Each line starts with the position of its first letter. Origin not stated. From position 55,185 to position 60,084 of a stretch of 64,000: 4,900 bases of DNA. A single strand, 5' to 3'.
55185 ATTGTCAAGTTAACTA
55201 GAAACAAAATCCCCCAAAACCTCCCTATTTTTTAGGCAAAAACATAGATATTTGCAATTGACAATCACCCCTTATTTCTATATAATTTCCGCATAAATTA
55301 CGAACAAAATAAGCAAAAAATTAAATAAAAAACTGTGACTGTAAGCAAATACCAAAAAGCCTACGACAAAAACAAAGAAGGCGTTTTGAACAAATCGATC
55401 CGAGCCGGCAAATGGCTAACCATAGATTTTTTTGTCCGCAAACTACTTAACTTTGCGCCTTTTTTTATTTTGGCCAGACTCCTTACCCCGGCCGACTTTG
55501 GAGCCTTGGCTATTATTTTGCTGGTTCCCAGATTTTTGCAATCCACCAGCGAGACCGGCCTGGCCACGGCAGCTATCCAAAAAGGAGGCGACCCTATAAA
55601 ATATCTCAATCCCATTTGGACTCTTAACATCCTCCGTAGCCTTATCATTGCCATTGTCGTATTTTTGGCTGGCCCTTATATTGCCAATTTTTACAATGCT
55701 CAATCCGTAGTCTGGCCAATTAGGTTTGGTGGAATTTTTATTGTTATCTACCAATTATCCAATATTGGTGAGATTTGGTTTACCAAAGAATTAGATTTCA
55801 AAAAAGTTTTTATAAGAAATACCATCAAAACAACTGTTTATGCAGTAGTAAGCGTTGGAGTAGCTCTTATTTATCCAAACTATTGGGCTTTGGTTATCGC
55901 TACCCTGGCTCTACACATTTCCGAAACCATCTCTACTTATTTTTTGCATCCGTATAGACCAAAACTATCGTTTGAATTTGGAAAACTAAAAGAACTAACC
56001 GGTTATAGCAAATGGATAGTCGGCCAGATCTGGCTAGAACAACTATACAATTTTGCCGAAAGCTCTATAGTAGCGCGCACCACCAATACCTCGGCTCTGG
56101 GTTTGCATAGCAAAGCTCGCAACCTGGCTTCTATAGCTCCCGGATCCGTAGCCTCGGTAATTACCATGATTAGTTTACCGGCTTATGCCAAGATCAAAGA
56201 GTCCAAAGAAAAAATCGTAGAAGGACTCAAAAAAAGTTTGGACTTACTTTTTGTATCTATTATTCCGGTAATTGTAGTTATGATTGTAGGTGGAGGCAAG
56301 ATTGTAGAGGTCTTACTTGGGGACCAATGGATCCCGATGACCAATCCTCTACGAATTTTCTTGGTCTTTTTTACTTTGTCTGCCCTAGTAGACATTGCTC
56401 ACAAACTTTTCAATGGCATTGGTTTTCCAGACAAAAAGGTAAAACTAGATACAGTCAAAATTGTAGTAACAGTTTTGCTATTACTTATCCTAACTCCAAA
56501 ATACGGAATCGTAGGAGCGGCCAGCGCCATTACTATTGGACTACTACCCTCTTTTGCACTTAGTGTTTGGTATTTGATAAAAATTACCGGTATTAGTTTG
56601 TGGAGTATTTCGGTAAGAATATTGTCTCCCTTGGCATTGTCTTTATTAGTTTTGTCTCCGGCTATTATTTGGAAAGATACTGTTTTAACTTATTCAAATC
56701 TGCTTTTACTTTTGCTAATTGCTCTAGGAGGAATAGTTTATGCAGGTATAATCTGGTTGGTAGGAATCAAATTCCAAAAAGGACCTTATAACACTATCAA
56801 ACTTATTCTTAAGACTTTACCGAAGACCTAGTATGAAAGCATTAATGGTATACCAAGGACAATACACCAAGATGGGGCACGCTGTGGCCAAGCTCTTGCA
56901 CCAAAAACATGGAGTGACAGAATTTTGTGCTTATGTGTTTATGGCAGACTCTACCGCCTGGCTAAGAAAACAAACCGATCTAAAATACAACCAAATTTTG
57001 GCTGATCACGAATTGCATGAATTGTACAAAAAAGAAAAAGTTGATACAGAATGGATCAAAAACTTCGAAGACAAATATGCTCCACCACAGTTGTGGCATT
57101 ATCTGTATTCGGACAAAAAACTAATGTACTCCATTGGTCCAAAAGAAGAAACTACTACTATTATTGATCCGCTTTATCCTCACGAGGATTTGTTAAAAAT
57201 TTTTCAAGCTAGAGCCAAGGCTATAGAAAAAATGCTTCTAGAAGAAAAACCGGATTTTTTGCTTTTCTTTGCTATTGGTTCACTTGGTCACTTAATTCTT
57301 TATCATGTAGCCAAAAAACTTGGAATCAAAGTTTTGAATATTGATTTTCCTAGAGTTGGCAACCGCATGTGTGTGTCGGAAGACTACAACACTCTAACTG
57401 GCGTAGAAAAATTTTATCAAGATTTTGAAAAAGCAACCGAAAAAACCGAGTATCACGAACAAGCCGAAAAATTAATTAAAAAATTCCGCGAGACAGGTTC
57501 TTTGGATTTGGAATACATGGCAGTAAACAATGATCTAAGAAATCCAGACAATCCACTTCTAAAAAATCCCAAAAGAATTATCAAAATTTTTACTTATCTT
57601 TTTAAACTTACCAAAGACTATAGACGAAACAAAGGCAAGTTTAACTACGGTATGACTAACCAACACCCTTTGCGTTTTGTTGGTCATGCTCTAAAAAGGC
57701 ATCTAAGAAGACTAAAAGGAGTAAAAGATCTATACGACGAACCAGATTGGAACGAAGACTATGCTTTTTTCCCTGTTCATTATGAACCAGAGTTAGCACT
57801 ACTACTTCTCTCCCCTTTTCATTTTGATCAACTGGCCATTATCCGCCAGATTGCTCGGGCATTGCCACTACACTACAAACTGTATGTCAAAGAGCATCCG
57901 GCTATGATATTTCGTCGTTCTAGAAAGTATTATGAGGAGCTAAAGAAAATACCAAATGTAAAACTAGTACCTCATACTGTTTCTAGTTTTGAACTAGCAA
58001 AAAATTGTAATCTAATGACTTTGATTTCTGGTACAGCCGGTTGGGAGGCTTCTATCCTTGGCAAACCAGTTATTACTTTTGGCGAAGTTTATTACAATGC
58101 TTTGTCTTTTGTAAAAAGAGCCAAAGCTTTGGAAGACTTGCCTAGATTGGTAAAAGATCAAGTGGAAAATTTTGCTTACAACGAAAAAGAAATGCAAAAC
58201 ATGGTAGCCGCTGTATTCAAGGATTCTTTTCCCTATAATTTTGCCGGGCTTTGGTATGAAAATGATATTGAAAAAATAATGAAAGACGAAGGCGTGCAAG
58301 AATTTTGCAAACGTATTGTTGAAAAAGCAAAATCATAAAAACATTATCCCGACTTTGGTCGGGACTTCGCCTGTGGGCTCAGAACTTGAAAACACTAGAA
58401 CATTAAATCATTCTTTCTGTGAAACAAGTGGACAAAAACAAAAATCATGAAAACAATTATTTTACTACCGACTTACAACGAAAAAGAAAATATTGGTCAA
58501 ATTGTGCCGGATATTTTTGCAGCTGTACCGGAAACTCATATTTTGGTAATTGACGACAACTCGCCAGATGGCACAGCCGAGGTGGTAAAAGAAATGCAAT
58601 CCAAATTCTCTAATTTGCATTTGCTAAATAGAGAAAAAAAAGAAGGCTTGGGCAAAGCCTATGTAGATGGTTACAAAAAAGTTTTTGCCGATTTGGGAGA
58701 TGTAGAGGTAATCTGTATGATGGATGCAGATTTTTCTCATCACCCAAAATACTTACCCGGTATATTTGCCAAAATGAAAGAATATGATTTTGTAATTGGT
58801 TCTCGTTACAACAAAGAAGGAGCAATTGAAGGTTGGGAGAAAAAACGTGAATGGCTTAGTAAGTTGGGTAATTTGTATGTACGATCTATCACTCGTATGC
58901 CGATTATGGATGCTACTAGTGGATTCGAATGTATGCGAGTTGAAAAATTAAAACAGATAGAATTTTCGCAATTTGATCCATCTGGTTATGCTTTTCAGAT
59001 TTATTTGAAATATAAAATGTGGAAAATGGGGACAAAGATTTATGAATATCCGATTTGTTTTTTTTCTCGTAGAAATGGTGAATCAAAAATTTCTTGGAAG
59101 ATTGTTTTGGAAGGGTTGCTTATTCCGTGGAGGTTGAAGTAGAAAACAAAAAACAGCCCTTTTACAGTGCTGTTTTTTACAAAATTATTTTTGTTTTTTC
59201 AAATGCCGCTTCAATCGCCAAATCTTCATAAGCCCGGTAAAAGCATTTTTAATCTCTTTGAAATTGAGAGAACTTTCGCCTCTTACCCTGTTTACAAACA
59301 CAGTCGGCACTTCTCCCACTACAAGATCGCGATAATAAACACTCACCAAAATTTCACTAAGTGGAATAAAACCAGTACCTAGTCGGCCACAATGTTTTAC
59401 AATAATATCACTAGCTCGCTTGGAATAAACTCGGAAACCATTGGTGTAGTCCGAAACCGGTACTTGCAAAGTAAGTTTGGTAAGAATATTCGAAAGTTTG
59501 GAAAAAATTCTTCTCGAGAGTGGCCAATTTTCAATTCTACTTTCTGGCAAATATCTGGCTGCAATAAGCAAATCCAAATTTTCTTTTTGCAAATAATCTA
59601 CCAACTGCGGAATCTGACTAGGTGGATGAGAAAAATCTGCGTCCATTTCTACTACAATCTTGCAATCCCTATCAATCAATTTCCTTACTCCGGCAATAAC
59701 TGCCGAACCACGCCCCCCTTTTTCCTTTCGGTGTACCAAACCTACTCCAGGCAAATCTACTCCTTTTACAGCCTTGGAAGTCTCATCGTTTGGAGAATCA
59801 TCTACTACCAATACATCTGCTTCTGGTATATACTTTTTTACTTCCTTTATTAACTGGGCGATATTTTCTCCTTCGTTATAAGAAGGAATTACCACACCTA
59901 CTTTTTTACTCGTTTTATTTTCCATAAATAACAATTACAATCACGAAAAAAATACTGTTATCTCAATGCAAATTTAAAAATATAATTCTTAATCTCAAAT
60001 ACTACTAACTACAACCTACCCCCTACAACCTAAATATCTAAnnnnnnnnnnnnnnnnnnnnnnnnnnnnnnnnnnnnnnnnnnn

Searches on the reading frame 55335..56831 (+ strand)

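Call 19: search_protein_families(library=pfam, proteins=[window:55335-56831:+], max_evalue=0.0001)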
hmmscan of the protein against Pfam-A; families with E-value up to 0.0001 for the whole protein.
window:55335-56831:+ (498 aa): 2 families
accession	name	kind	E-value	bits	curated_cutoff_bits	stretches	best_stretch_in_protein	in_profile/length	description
PF13440.11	Polysacc_synt_3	-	6.1e-65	219.8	23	1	45-335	1-291/293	Polysaccharide biosynthesis protein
PF01943.22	Polysacc_synt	-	9.1e-18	65.1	28.2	1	27-287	7-273/274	Polysaccharide biosynthesis protein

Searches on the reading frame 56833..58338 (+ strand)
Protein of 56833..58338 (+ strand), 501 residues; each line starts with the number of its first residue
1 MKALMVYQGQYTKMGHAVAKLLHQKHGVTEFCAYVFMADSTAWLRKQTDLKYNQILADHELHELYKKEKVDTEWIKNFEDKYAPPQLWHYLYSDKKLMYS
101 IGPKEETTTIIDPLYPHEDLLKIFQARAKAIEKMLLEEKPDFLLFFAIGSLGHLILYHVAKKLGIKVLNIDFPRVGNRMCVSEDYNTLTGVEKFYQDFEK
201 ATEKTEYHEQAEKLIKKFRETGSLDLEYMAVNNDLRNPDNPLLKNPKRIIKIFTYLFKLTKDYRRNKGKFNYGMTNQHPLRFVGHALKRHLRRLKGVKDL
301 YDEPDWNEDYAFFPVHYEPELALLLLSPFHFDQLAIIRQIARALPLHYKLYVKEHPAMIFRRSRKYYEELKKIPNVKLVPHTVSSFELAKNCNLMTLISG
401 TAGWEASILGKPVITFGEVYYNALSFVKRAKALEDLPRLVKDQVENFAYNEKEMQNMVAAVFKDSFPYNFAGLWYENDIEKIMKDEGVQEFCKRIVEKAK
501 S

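Call 19: search_protein_families(library=pfam, proteins=[window:56833-58338:+], max_evalue=0.0001)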
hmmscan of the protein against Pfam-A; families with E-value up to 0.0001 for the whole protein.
window:56833-58338:+ (501 aa): 2 families
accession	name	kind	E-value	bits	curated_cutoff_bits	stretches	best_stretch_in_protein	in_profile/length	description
PF05159.20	Capsule_synth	-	2.5e-08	34.2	20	1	335-423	175-268/310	Capsule polysaccharide biosynthesis protein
PF04007.18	DUF354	-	7.6e-05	22.4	22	0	357-415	226-284/349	Protein of unknown function (DUF354)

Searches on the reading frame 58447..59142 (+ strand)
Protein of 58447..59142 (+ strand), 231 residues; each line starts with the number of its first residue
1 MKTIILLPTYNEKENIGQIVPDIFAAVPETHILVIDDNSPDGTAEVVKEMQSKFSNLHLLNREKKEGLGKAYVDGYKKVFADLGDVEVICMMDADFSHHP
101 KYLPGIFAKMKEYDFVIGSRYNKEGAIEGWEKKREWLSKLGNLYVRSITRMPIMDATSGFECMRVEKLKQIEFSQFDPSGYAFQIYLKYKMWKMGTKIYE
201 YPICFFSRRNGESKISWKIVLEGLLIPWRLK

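Call 19: search_protein_families(library=pfam, proteins=[window:58447-59142:+], max_evalue=0.0001)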
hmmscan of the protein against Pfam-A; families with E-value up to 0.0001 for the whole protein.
window:58447-59142:+ (231 aa): 2 families
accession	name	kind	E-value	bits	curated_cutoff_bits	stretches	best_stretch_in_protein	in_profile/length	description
PF00535.33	Glycos_transf_2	-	4.3e-27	95.5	23.3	1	5-171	2-167/168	Glycosyl transferase family 2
PF13641.12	Glyco_tranf_2_3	-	1.9e-09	38.4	27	1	5-201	5-204/230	Glycosyltransferase like family 2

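Call 41: search_protein_families(library=ncbifam, proteins=[window:58447-59142:+], max_evalue=0.00001)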
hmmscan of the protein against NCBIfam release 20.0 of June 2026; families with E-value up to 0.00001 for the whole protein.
window:58447-59142:+ (231 aa): 11 families
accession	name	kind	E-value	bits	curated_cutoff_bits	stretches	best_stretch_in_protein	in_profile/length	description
TIGR04182.1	glyco_TIGR04182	equivalog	1.5e-15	57.4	325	1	4-216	3-200/293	S-layer glycoprotein N-glycosyltransferase AglJ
NF053846.1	glyco_with_XrtP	equivalog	8.6e-12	44.4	520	1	5-107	45-155/440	XrtP-associated glycosyltransferase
TIGR03937.1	PgaC_IcaA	equivalog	4.7e-09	35.7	422.3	1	4-95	48-135/407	poly-beta-1,6-N-acetyl-D-glucosamine synthase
NF047588.1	GlcsyltransPgfSStrep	equivalog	1.2e-08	34.5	500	1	1-164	1-160/308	glycosyltransferase PgfS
NF007986.1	PRK10714.1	equivalog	4.6e-08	32.4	529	1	3-155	8-156/316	undecaprenyl-phosphate 4-deoxy-4-formamido-L-arabinose transferase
TIGR03469.1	HpnB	hypoth_equivalog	7.1e-08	31.9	379.25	1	5-123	48-173/386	hopene-associated glycosyltransferase HpnB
NF058614.1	PPMAGASynPpgS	equivalog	1.7e-07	30.9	370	1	4-162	3-156/226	polyprenyl-phospho-N-acetylgalactosaminyl synthase PpgS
NF041391.1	DPhHxTase_Halo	equivalog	8.8e-07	28.1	375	1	9-215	3-192/213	dolichyl-phosphate hexose transferase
NF038302.1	EPS_HpsE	equivalog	1.5e-06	27.5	300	1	5-72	5-76/307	hormogonium polysaccharide biosynthesis glycosyltransferase HpsE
NF010496.0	PRK13915.1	equivalog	3.7e-06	26.2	262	1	5-108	35-140/307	glucosyl-3-phosphoglycerate synthase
NF045692.1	OglycostaseCruG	equivalog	8.7e-06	24.9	600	0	4-116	44-160/386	2'-O-glycosyltransferase CruG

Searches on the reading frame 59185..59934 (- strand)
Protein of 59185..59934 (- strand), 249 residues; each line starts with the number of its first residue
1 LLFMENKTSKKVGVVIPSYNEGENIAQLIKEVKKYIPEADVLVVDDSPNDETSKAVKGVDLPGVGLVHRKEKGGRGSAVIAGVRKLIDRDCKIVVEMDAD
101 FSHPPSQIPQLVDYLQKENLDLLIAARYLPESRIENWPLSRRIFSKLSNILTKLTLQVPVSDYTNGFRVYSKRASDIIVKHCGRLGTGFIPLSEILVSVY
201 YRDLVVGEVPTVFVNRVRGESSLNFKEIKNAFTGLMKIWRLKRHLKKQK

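Call 19: search_protein_families(library=pfam, proteins=[window:59185-59934:-], max_evalue=0.0001)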
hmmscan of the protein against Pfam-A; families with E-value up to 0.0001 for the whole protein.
window:59185-59934:- (249 aa): 2 families
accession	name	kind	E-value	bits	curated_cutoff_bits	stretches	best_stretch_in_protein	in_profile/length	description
PF00535.33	Glycos_transf_2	-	2.4e-25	89.8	23.3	1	14-175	2-164/168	Glycosyl transferase family 2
PF13641.12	Glyco_tranf_2_3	-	5.5e-06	27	27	1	12-119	3-115/230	Glycosyltransferase like family 2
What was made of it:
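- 59185..59934 (-): Downstream GT2 (249 aa) of the polyprenyl-phosphate sugar synthase class. It is the conserved partner directly after the DegT gene in relatives. Pfam Glycos_transf_2 (call 19).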

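Call 41: search_protein_families(library=ncbifam, proteins=[window:59185-59934:-], max_evalue=0.00001)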
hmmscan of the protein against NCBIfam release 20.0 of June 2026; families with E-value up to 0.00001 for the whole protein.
window:59185-59934:- (249 aa): 10 families
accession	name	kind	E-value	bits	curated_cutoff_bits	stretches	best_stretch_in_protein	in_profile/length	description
NF058614.1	PPMAGASynPpgS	equivalog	2e-20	73.2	370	1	12-178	2-165/226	polyprenyl-phospho-N-acetylgalactosaminyl synthase PpgS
NF007986.1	PRK10714.1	equivalog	6.3e-17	61.5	529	1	8-235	4-222/316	undecaprenyl-phosphate 4-deoxy-4-formamido-L-arabinose transferase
TIGR04182.1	glyco_TIGR04182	equivalog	1.8e-16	60.4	325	1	12-243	2-219/293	S-layer glycoprotein N-glycosyltransferase AglJ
NF047588.1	GlcsyltransPgfSStrep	equivalog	2.2e-12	46.8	500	1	11-180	2-169/308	glycosyltransferase PgfS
NF041391.1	DPhHxTase_Halo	equivalog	5.9e-09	35.2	375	1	18-224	3-193/213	dolichyl-phosphate hexose transferase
TIGR03937.1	PgaC_IcaA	equivalog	1.3e-08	34.2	422.3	1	5-100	40-135/407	poly-beta-1,6-N-acetyl-D-glucosamine synthase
TIGR04283.1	glyco_like_mftF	equivalog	1e-07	31.8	182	1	13-85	2-70/221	TIGR04283 family arsenosugar biosynthesis glycosyltransferase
TIGR03469.1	HpnB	hypoth_equivalog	4.3e-07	29.3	379.25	1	10-123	44-168/386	hopene-associated glycosyltransferase HpnB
NF010496.0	PRK13915.1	equivalog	1.4e-06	27.6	262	1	4-115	25-142/307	glucosyl-3-phosphoglycerate synthase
NF045692.1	OglycostaseCruG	equivalog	3.4e-06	26.3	600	1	10-129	41-167/386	2'-O-glycosyltransferase CruG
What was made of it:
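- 59185..59934 (-): Best NCBIfam matches are PpgS, ArnC, AglJ, PgfS and Dol-P-hexose transferase, all below cut-off (call 41).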
